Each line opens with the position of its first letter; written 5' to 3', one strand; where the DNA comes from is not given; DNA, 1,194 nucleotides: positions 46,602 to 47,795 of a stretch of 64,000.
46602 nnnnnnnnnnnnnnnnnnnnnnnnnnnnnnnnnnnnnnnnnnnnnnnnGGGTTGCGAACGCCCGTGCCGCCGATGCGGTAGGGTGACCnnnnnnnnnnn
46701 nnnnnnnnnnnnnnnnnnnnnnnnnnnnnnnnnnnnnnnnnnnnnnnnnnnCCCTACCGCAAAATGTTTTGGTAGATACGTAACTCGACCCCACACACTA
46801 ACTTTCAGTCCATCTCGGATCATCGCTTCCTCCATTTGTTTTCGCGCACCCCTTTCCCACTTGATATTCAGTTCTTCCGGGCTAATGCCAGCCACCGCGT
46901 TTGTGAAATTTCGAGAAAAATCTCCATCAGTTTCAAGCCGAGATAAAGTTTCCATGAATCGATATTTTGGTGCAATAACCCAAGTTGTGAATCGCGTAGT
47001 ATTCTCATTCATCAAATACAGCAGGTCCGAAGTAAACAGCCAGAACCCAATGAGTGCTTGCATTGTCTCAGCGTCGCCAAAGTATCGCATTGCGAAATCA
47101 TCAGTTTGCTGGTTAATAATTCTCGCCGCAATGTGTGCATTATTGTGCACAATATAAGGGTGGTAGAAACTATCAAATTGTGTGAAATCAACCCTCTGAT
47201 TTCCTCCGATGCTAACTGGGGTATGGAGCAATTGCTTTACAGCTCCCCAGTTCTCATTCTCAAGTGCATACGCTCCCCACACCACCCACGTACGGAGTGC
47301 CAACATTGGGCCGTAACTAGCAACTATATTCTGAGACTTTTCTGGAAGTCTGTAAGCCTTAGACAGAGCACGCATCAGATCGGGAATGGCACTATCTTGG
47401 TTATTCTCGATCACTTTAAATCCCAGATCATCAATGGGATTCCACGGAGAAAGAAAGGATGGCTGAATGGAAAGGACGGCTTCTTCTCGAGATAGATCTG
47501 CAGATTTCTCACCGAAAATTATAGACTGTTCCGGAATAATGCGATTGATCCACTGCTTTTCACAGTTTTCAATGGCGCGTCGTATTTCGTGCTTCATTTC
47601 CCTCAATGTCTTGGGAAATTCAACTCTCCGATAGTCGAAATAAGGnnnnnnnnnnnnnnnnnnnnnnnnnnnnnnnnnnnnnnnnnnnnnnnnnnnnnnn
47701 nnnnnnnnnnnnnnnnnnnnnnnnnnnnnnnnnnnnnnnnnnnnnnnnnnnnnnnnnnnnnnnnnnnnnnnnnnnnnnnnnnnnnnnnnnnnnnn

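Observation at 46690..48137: Single-gene island of about 40% G+C encoding a TIR/nucleoside-2-deoxyribosyltransferase-like domain fused to a large unknown domain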

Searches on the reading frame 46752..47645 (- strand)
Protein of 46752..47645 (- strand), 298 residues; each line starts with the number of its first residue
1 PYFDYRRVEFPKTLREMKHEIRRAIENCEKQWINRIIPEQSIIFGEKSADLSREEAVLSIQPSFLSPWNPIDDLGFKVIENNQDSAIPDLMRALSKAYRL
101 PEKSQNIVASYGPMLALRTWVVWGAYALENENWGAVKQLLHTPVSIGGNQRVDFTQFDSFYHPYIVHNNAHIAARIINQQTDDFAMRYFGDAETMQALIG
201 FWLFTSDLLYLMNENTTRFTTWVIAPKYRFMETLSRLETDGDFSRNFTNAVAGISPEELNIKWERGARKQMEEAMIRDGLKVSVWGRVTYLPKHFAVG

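Call 44: search_protein_representatives(alignment_id=A2)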
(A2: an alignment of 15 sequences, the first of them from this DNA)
Query: 15 sequences, 321 profile positions. Proteins with E-value up to 0.001 (for the whole library): 41; up to 1e-10: 21; up to 1e-30: 17. The best 41 are listed.
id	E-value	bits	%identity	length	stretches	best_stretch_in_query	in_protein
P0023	3.6e-118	410.7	-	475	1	4-321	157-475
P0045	5.9e-118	410.0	-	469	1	3-321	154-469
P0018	6.2e-116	403.4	-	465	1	6-321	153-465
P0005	1.5e-115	402.2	-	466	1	1-321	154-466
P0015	4.0e-110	384.3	-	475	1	4-321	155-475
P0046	1.3e-105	369.5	-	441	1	20-320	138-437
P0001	1.7e-103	362.5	-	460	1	4-320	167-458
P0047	6.2e-103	360.7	-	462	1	6-321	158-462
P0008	1.0e-101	356.7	-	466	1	2-321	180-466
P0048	9.8e-100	350.2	-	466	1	11-321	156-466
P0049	1.0e-99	350.1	-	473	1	10-321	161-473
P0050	8.4e-99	347.1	-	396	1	5-321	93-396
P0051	2.8e-68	246.8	-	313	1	18-321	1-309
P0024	8.8e-54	199.2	-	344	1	7-170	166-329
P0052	5.0e-47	177.0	-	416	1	6-321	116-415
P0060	1.6e-08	50.5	-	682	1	75-251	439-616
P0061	2.0e-08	50.1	-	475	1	76-318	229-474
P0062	1.6e-07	47.2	-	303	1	75-293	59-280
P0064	3.7e-06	42.7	-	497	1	84-317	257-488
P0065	1.0e-05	41.2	-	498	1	121-301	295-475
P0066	2.0e-05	40.3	-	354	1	66-298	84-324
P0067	2.2e-05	40.1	-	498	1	68-295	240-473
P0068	2.5e-05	39.9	-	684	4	68-95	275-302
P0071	5.6e-05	38.8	-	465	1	87-282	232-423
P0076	3.0e-04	36.4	-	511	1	81-304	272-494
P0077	7.0e-04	35.2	-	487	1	60-294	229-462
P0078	7.7e-04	35.1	-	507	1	61-290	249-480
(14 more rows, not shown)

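Call 46: predict_structure(alignment_id=A2)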
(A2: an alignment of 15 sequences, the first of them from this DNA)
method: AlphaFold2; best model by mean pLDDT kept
length: 298 residues; sequences in the alignment: 15
mean_pLDDT: 89.2   pTM: 0.90
mean pLDDT of the five models: 89.2, 88.9, 88.3, 87.8, 86.3
residues with pLDDT >= 90: 217; 70-90: 57; 50-70: 11; < 50: 13
segments of 3 or more residues with pLDDT < 50: 1-5, 281-286
pLDDT, mean of each block of 10 residues (from residue 1): 46 87 96 96 83 90 96 96 95 95 90 97 98 98 86 89 92 93 93 96 94 78 89 94 97 97 93 79 53 91
secondary structure, 60 per line:
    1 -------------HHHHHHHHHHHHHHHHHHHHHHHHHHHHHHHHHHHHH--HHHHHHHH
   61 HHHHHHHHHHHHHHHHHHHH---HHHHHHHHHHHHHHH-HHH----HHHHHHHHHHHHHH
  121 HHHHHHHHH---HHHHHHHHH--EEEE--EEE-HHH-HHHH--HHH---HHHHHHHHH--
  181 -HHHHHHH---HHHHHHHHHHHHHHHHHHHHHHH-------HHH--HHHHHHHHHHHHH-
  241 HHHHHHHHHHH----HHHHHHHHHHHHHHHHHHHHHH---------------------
elements in order: H14-50 H53-80 H84-98 H107-129 H133-141 E144-147 E150-152 H158-161 H170-178 H182-188 H192-214 H227-239 H241-251 H256-277

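Call 48: search_protein_families(library=pfam, alignment_id=A4, max_evalue=0.001)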
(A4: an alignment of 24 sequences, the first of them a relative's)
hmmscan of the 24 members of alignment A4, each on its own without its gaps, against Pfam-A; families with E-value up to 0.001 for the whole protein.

A. member 1, P0052 (416 aa): 0 families

B. families by the number of members that match (of 24 scanned): 4 families
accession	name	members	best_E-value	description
PF17660.6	BTRD1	1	4.9e-24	Polyglycine hydrolase-like, structural repeat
PF04326.19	SLFN_AlbA_2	1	3.1e-19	Schlafen, AlbA_2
PF13289.12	SIR2_2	1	8.7e-19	SIR2-like domain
PF01551.29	Peptidase_M23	1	3.5e-09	Peptidase family M23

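Call 49: search_protein_families(library=pfam, proteins=[P0060, P0068, P0061, P0064, P0065, P0067, P0076, P0077, P0078, P0071], max_evalue=0.01)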
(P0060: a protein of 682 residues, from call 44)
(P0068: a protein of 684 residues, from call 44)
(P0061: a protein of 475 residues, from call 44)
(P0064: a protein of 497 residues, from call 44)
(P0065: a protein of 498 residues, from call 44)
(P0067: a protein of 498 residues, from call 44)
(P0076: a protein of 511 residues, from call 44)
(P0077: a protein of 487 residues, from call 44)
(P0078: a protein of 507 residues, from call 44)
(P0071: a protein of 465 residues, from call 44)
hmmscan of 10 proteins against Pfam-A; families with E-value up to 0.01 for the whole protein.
P0060 (682 aa): 0 families

P0068 (684 aa): 2 families
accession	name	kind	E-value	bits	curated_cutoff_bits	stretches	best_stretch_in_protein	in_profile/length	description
PF17660.6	BTRD1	-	4.9e-24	84.4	23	3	124-167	5-48/50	Polyglycine hydrolase-like, structural repeat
PF01551.29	Peptidase_M23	-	3.5e-09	37.2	28.7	1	522-624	15-89/96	Peptidase family M23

P0061 (475 aa): 1 family
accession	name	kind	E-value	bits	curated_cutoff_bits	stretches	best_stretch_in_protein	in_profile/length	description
PF04326.19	SLFN_AlbA_2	-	3.1e-19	70.1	25.3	1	14-125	1-117/118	Schlafen, AlbA_2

P0064 (497 aa): 0 families

P0065 (498 aa): 0 families

P0067 (498 aa): 0 families

P0076 (511 aa): 0 families

P0077 (487 aa): 0 families

P0078 (507 aa): 1 family
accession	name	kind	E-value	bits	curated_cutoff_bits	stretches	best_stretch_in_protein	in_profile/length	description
PF05014.21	Nuc_deoxyrib_tr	-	0.0068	17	28.8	0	37-94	44-103/117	Nucleoside 2-deoxyribosyltransferase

P0071 (465 aa): 1 family
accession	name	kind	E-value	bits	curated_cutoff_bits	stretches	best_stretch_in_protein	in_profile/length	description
PF13289.12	SIR2_2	-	8.7e-19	68.5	24.5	1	8-125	2-127/141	SIR2-like domain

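Call 51: fold_search(model_id=the predicted structure, library=pdb)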
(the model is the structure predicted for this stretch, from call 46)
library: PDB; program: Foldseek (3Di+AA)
matches with E <= 10: 199; with E <= 0.001: 0
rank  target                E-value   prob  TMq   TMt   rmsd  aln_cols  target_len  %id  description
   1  5k7v_A                1.6e-01  0.72  0.31  0.33  11.8       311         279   15  Computational Design of Self-Assembling Cyclic Protein Homooligomers (released 2017-04-12)
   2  5f0k_A                2.9e-01  0.13  0.17  0.14  16.2       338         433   12  Structure of VPS35 N terminal region (released 2016-12-07)
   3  9mg8_B                4.7e-01  0.20  0.22  0.19  19.4       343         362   13  Crystal Structure of b-iTHR-110 (released 2025-12-17)
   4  7rdr_A                4.9e-01  0.30  0.25  0.19  12.4       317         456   13  Circular tandem repeat protein with novel repeat topology and enhanced subunit contact surfaces (released 2021-09-01)
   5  2wtk_A                5.2e-01  0.09  0.16  0.15  17.8       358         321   12  Structure of the heterotrimeric LKB1-STRADalpha-MO25alpha complex (released 2009-12-15)
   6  7ue2_A                5.4e-01  0.14  0.19  0.19  15.9       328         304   10  Crystal structure of designed helical repeat protein RPB_PLP3_R6 bound to PLPx6 peptide (released 2023-03-29)
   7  9dze_K                6.7e-01  0.16  0.20  0.19  16.3       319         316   12  Computationally Designed Bifaceted Protein Nanomaterial pD5-14 (released 2024-10-30)
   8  5cwl_A                7.3e-01  0.72  0.24  0.38  13.4       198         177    9  Crystal structure of de novo designed helical repeat protein DHR54 (released 2015-12-16)
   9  8gel_A                9.0e-01  0.10  0.17  0.12  20.0       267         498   13  Cryo-EM structure of synthetic tetrameric building block sC4 (released 2024-03-13)
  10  5cwl_B                9.8e-01  0.51  0.27  0.41  14.2       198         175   10  Crystal structure of de novo designed helical repeat protein DHR54 (released 2015-12-16)
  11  6s9o_D                1.0e+00  0.06  0.15  0.14  17.8       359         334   10  Designed Armadillo Repeat protein internal Lock1 fused to target peptide KRKRKLKFKR (released 2020-02-19)
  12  8v2d_A                1.2e+00  0.11  0.20  0.20  16.3       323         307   10  Computational Designed Nanocage O43_129 (released 2024-03-13)
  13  5kya_A                1.2e+00  0.07  0.15  0.17  17.9       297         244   12  Brain penetrant liver X receptor (LXR) modulators based on a 2,4,5,6-tetrahydropyrrolo[3,4-c]pyrazole core (released 2016-09-21)
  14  5aei_B                1.2e+00  0.06  0.14  0.15  17.1       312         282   11  Designed Armadillo repeat protein YIIIM5AII in complex with peptide (KR)5 (released 2016-03-30)
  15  8g9k_A                1.2e+00  0.14  0.20  0.25  13.6       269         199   10  Geometrically programmable nanomaterial construction using regularized protein building blocks (released 2024-03-13)
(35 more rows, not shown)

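Call 52: search_protein_families(library=padloc, proteins=[P0071, P0061, P0060, P0064, P0076, P0062, P0066], max_evalue=0.01)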
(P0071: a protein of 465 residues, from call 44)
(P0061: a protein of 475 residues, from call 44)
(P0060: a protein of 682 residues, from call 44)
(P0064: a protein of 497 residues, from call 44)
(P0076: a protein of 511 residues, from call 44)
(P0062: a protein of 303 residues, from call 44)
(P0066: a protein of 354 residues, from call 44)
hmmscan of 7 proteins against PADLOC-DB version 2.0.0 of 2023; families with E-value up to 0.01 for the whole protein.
P0071 (465 aa): 13 families
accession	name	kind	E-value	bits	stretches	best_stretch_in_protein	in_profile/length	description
PDLC05061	PDC-S65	-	1e-67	227.8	1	2-430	135-580/592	-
PDLC05060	PDC-S65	-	7.5e-50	168.2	1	1-309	42-354/503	-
PDLC02419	Aga_SIR2-PNTD1-PNTD2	-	2.3e-27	93.9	1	1-136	115-259/558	Class I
PDLC02384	pAgo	-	7.2e-26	88.7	1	2-135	132-269/1030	-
PDLC02401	Aga_SIR2-PNTD1-PNTD2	-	9.6e-25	85.3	1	1-134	88-230/524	Class I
PDLC02420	Aga_SIR2-PNTD1-PNTD2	-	2.5e-24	83.6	1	3-152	129-290/1010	Class I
PDLC02402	Aga_SIR2-PNTD1-PNTD2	-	4.2e-14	49.6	1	2-118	122-245/876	Class I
PDLC00407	ThsA1|ThsA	-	5e-10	36.6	1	6-74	103-170/478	STALD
PDLC00409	ThsA1|ThsA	-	4.1e-08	30.9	1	6-76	104-173/242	STALD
PDLC04082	SIR2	-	8.2e-06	22.9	1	8-61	130-185/345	-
PDLC02418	Aga_SIR2-Kinase-PNTD1-PNTD2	-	5.1e-05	19.6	1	48-118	29-104/756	Class I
PDLC04087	SIR2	-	0.00011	19.2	1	9-47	135-173/343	-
PDLC04093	SIR2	-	0.0023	15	0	9-56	154-210/395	-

P0061 (475 aa): 0 families

P0060 (682 aa): 2 families
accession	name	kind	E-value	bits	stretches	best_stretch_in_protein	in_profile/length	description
PDLC04559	PDC-M28B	-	1.5e-15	55.3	2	20-76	131-175/438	-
PDLC04560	PDC-M28B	-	1e-07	29.7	1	17-93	14-79/327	-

P0064 (497 aa): 1 family
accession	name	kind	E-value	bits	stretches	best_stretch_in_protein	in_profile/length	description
PDLC00733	Effector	-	1.4e-10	38.6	1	46-139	286-377/388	TIR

P0076 (511 aa): 1 family
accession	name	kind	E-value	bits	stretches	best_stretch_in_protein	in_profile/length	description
PDLC00733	Effector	-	3.2e-12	44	1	31-146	260-376/388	TIR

P0062 (303 aa): 0 families

P0066 (354 aa): 0 families

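Call 56: find_encoding_contigs(protein=P0071, flank=8000, max_places=2)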
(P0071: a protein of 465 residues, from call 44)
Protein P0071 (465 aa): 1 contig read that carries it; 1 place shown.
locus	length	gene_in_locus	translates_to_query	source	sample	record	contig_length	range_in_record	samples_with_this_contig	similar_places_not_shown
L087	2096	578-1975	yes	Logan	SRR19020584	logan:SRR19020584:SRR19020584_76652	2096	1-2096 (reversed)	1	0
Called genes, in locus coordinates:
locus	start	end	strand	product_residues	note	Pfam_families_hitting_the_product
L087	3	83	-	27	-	?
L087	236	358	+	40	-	-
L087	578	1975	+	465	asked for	PF13289:SIR2_2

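Call 74: find_encoding_contigs(protein=P0061, flank=8000, max_places=2)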
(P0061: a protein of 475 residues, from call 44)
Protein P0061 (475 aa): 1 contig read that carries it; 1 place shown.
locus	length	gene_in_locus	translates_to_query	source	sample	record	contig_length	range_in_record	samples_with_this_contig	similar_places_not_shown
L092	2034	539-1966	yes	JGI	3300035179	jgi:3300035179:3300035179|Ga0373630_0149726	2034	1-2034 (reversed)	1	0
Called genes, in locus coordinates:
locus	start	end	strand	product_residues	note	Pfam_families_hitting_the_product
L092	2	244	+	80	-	?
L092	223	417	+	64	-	PF10049:DUF2283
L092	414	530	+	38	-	PF00958:GMP_synt_C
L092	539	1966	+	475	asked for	PF04326:SLFN_AlbA_2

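Call 75: find_encoding_contigs(protein=P0076, flank=8000, max_places=2)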
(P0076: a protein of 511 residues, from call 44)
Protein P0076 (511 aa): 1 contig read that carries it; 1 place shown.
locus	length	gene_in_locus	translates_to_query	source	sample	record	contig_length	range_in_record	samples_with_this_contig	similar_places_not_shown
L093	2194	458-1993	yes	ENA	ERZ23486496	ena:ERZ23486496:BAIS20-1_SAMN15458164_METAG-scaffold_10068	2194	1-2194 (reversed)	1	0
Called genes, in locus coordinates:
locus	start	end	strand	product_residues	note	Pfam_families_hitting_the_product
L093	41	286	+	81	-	-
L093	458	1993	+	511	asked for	-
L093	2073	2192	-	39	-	?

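Call 81: search_protein_families(library=padloc, alignment_id=A2, max_evalue=10)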
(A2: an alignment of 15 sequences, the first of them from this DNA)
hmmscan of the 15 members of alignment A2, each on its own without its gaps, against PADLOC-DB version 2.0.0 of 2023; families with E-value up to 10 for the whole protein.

A. member 1, seq(298 aa): 1 family
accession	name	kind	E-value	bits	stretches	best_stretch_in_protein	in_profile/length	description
PDLC01091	C3a196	-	0.04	12.2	1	150-194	20-60/70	Unknown function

B. families by the number of members that match (of 15 scanned): 2 families
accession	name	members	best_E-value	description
PDLC01091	C3a196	1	0.04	Unknown function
PDLC00597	ZorA1|ZorA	1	0.041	MotA/ExbB/TolQ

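Call 91: find_related_loci(query=A2, collection=metagenome_contigs, flank=4000)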
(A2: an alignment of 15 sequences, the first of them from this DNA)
Query A2 (298 aa) in metagenome_contigs; peptide patterns used: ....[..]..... (x = any residue, [..] = any of these).
171 stretches matched a pattern, but none encodes a relative of the query by tblastn (E <= 1e-3).

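Call 92: find_related_loci(query=A2, collection=viral_contigs, flank=5000)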
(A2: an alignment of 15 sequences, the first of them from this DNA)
Query A2 (298 aa) in viral_contigs; peptide patterns used: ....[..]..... (x = any residue, [..] = any of these).
1 stretches matched a pattern, but none encodes a relative of the query by tblastn (E <= 1e-3).
